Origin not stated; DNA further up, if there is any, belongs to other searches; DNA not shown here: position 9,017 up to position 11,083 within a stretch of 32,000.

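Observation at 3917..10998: Six-gene Rieske/cytochrome b operon carrying an NAD(P) oxidoreductase, a hexaheme cytochrome and an HAO-like octaheme subunit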

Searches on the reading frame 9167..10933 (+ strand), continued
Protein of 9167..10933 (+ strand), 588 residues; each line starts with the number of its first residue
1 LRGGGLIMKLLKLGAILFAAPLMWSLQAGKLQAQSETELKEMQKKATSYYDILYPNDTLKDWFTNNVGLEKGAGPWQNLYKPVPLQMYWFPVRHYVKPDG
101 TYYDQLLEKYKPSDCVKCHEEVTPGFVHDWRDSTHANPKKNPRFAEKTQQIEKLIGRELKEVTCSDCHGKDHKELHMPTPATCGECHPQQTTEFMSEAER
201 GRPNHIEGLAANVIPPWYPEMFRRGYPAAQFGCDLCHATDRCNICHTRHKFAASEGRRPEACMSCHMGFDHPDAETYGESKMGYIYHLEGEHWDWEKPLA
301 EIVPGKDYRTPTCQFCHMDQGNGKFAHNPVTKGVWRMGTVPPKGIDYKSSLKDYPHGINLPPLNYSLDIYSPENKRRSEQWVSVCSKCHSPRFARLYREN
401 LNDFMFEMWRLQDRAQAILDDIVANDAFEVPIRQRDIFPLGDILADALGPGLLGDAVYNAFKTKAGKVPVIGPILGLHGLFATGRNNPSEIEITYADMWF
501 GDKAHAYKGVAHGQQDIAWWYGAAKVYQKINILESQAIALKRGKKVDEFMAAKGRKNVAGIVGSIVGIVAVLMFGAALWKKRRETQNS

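Call 39: search_solved_structures(query=A1, max_evalue=0.00001, show_alignments=5)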
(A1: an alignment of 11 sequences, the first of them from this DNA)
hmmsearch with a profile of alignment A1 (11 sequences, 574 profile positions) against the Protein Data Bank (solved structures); distinct sequences matched with E-value up to 0.00001: 8.
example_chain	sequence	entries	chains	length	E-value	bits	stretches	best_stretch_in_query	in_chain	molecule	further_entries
6h5l_A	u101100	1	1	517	1.2e-239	800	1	43-543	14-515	Similar to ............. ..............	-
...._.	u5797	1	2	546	2.3e-71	244.3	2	63-329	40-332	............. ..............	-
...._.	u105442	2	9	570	2.7e-71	244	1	62-432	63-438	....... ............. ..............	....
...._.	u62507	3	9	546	2.9e-71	243.9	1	63-432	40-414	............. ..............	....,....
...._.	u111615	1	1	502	5.2e-61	210.1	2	63-316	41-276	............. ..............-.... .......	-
4n4j_A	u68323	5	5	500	6.7e-60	206.4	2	63-316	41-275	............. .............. | Similar to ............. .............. hao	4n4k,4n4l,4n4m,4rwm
6hif_G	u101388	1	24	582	8.6e-50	173.1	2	66-319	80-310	Hydrazine dehydrogenase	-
4qo5_A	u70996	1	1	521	3.5e-27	98.4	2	228-312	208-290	Hypothetical multiheme protein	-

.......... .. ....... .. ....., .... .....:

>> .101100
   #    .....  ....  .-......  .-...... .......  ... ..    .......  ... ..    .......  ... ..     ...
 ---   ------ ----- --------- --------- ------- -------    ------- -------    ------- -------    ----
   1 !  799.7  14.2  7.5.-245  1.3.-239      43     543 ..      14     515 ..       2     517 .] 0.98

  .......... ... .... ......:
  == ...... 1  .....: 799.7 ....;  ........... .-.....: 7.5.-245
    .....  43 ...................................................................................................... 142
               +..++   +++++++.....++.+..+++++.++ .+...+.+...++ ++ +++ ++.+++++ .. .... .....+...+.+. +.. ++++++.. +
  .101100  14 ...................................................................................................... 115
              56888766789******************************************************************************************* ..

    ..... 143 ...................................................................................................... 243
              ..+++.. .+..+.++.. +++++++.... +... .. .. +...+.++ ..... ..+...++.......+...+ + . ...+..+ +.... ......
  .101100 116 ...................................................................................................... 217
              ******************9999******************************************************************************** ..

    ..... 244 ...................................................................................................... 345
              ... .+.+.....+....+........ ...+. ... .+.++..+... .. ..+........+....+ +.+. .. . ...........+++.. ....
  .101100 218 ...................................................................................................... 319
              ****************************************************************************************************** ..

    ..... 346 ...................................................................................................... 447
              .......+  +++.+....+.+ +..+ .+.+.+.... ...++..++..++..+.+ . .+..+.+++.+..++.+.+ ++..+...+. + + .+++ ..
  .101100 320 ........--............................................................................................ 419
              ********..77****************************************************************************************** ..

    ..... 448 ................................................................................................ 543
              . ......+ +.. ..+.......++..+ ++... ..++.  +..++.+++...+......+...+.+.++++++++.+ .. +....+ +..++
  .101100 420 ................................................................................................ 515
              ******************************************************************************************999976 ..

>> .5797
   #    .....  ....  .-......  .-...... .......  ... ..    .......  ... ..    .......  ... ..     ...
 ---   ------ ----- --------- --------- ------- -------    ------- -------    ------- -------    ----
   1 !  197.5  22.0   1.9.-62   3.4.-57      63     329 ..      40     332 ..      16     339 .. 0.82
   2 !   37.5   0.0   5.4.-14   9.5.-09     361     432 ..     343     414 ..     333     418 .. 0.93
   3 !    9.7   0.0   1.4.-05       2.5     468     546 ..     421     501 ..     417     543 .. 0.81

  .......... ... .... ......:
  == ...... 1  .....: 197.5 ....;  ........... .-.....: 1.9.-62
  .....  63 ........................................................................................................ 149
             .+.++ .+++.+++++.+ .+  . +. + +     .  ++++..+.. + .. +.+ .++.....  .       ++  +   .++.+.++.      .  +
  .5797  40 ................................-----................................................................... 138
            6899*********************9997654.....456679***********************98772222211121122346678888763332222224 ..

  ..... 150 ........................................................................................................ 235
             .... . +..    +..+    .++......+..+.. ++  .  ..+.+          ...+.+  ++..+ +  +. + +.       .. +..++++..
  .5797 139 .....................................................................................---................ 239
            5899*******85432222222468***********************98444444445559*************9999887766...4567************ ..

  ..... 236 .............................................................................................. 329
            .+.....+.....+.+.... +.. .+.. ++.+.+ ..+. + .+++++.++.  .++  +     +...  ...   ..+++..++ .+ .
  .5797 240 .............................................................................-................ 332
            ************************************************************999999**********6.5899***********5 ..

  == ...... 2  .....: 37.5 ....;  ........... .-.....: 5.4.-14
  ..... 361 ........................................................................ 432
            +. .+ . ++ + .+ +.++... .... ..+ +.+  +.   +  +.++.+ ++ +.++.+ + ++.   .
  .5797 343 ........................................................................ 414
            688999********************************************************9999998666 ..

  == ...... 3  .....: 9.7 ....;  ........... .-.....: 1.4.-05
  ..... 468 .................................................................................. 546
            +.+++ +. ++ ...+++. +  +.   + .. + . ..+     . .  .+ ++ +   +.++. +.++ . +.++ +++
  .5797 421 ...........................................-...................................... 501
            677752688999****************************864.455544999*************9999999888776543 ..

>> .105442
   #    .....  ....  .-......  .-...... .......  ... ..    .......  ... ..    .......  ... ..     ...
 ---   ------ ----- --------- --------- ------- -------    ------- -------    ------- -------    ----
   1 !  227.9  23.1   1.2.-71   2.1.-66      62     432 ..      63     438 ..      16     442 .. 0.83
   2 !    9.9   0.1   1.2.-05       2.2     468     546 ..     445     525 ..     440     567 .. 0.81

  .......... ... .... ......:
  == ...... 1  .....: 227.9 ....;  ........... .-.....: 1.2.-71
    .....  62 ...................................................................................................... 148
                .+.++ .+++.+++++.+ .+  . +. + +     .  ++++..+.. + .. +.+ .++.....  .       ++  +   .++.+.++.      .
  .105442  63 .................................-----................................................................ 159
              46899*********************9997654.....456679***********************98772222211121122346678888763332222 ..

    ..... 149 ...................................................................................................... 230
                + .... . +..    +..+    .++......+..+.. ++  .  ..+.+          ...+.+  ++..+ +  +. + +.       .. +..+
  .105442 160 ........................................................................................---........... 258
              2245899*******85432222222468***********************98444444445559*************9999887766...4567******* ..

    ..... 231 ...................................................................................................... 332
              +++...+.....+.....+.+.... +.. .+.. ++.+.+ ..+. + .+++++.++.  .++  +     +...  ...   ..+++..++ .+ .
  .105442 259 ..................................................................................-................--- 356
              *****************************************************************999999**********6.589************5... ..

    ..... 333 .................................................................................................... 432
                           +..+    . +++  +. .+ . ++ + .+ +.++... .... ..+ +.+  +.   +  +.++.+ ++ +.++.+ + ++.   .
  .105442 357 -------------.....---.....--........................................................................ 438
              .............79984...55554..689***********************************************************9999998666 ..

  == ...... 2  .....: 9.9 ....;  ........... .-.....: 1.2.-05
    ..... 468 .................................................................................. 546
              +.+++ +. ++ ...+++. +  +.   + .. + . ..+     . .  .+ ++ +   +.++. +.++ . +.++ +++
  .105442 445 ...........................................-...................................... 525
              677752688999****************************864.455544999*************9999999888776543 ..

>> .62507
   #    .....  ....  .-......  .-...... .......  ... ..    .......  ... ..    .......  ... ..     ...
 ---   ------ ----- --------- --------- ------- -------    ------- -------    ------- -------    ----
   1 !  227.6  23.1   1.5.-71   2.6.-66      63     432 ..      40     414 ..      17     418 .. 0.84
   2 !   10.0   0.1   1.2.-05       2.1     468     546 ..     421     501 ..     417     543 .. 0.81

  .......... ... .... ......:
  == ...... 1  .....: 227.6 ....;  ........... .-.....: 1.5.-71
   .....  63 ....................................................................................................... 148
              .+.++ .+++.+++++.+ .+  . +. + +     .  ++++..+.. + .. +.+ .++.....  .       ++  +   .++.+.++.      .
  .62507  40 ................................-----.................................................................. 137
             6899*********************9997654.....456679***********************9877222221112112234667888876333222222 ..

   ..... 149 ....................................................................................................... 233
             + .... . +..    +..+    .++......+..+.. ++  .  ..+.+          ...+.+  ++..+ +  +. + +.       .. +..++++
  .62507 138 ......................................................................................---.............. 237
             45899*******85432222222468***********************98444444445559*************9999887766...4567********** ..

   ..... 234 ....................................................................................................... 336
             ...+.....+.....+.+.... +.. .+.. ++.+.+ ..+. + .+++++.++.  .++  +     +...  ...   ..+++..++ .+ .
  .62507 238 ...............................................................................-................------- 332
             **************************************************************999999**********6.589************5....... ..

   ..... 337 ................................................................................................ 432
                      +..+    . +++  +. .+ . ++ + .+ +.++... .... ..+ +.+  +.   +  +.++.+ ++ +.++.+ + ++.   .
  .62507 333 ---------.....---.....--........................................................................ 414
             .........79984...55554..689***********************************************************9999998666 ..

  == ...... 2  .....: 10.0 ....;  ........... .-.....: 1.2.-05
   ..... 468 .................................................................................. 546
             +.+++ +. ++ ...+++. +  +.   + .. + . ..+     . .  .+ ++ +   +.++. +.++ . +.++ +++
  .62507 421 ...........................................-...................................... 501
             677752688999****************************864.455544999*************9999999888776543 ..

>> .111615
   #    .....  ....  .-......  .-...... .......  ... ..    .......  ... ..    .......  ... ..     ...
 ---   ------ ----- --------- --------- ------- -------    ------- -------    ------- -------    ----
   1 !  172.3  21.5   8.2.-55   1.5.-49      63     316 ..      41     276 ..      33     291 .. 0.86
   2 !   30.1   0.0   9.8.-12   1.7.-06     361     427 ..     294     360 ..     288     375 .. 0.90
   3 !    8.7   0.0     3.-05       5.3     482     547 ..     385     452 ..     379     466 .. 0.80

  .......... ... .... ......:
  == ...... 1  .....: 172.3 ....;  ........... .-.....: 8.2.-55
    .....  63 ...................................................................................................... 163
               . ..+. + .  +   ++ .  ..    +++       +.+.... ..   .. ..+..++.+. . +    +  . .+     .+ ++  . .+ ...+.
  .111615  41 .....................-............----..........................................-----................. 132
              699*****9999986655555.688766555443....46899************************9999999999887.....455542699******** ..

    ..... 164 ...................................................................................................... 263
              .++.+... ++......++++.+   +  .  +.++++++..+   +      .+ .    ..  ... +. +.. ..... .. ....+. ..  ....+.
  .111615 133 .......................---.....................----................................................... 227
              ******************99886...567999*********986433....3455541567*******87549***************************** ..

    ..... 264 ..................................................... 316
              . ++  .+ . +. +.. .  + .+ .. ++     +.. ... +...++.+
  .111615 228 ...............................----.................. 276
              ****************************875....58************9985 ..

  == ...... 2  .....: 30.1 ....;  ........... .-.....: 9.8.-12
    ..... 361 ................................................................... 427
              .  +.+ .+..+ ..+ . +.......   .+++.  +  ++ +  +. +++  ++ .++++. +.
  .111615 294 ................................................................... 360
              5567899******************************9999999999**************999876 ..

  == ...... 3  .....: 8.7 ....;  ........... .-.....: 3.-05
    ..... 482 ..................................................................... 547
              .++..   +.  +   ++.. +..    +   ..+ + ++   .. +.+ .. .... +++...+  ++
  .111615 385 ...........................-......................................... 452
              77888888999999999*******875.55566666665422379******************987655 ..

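Call 61: search_protein_families(library=pfam, proteins=[L064:2822-4501:+, L064:4895-5656:+, L064:5850-6380:+, L064:6398-8077:+, L064:8082-8903:+, L064:9076-9843:+, L064:11744-12697:+, L064:12619-13785:+, L064:13776-14909:+, L064:14913-16160:+], max_evalue=0.001)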
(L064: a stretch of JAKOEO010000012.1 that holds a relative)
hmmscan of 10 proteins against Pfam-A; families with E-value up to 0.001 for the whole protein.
L064:2822-4501:+ (559 aa): 4 families
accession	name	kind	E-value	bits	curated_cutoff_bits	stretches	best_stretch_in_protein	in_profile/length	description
PF02872.23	5_nucleotid_C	-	1.9e-35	122.8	23.6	1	380-512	25-154/158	5'-nucleotidase, C-terminal domain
PF00149.33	Metallophos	-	7.7e-14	53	21.5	1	30-244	2-190/191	Calcineurin-like phosphoesterase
PF21953.1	NadN_nucleosid_C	-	6.4e-05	23.4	27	1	395-433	36-74/199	NAD nucleotidase, C-terminal domain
PF09587.15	PGA_cap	-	0.00029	20.8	27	1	103-246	70-234/255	Bacterial capsule synthesis protein PGA_cap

L064:4895-5656:+ (253 aa): 3 families
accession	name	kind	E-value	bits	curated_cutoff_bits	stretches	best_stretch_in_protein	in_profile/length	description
PF00034.26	Cytochrom_C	-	2.1e-24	87.1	21.3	2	32-129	4-90/90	Cytochrome c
PF13442.11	Cytochrome_CBB3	-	1e-20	74.2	27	2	28-125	2-68/68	Cytochrome C oxidase, cbb3-type, subunit III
PF14495.11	Cytochrom_C550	-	0.00029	21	27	0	23-129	20-123/136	Cytochrome c-550 domain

L064:5850-6380:+ (176 aa): 1 family
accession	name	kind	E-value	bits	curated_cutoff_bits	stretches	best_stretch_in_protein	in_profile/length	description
PF00116.26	COX2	-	0.00033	21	22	1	103-168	48-113/120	Cytochrome C oxidase subunit II, periplasmic domain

L064:6398-8077:+ (559 aa): 1 family
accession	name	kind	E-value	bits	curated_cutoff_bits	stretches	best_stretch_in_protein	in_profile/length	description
PF00115.25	COX1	-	1.9e-58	198.8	34.8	1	23-475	5-434/436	Cytochrome C and Quinol oxidase polypeptide I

L064:8082-8903:+ (273 aa): 1 family
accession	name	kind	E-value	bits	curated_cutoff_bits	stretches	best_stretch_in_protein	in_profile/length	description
PF02630.20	SCO1-SenC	-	8.5e-13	48.9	22.8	1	45-173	5-133/134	SCO1/SenC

L064:9076-9843:+ (255 aa): 2 families
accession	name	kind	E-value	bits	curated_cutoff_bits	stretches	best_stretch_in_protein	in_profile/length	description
PF00034.26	Cytochrom_C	-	4.3e-21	76.5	21.3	2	156-249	1-89/90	Cytochrome c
PF13442.11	Cytochrome_CBB3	-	3.6e-16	59.7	27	2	38-124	2-65/68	Cytochrome C oxidase, cbb3-type, subunit III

L064:11744-12697:+ (317 aa): 2 families
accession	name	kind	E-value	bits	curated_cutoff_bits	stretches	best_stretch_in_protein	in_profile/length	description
PF01408.29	GFO_IDH_MocA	-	9.6e-31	107.4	24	1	9-125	1-120/120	Oxidoreductase family, NAD-binding Rossmann fold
PF22725.1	GFO_IDH_MocA_C3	-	4.8e-08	33.5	27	1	157-230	39-116/124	GFO/IDH/MocA C-terminal domain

L064:12619-13785:+ (388 aa): 3 families
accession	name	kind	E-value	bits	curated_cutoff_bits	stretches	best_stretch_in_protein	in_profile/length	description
PF01041.23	DegT_DnrJ_EryC1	-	7e-119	397.7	19.8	1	39-384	3-359/360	DegT/DnrJ/EryC1/StrS aminotransferase family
PF01053.26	Cys_Met_Meta_PP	-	1.4e-05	24.3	27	1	59-181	51-173/381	Cys/Met metabolism PLP-dependent enzyme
PF00155.27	Aminotran_1_2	-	3.6e-05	23.6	19.7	1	59-183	41-187/361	Aminotransferase class I and II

L064:13776-14909:+ (377 aa): 1 family
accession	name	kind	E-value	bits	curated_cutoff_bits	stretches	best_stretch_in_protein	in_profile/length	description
PF02684.21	LpxB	-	3.3e-89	299.8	22.6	1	5-354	1-354/374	Lipid-A-disaccharide synthetase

L064:14913-16160:+ (415 aa): 1 family
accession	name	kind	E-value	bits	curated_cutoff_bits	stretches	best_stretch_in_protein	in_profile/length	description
PF04413.22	Glycos_transf_N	-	3.1e-58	196.7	23.9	1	35-209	5-179/179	3-Deoxy-D-manno-octulosonic-acid transferase (kdotransferase)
